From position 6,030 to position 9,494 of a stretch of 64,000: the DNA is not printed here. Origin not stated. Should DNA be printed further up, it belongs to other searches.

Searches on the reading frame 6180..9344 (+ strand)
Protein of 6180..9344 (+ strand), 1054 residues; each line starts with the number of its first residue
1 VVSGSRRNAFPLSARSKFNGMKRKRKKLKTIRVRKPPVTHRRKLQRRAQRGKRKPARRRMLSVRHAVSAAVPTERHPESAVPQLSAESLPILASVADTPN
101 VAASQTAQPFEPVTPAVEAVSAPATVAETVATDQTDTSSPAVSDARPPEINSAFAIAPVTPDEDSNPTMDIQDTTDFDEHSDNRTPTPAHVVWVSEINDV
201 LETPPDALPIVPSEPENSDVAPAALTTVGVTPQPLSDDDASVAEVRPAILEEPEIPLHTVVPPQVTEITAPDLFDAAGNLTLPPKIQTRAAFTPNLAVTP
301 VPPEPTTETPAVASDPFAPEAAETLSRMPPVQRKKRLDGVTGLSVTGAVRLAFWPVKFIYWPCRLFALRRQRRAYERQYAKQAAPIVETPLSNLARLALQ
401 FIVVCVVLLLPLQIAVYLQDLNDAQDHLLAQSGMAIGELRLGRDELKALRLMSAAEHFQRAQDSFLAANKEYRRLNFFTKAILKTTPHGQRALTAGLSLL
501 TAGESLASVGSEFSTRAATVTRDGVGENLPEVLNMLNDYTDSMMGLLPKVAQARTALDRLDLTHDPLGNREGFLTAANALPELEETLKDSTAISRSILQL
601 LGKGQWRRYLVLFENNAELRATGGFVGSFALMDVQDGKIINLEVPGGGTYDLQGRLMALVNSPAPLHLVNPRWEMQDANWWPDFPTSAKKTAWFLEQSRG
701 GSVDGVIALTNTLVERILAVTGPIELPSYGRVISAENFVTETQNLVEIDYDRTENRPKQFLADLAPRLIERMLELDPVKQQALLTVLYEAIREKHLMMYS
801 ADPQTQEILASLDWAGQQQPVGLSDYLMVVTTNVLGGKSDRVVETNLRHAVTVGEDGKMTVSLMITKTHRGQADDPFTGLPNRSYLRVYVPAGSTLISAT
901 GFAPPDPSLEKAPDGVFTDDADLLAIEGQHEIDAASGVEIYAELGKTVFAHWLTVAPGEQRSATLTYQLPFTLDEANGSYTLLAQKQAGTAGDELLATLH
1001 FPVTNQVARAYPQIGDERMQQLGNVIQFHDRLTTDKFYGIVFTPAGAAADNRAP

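Call 51: search_protein_families(library=pfam, proteins=[window:6180-9344:+], max_evalue=0.001)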
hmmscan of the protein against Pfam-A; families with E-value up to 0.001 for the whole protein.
window:6180-9344:+ (1054 aa): 1 family
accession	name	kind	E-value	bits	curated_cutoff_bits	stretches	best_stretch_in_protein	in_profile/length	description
PF13196.11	DUF4012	-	1.8e-31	110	28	1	607-744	4-141/144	Protein of unknown function (DUF4012)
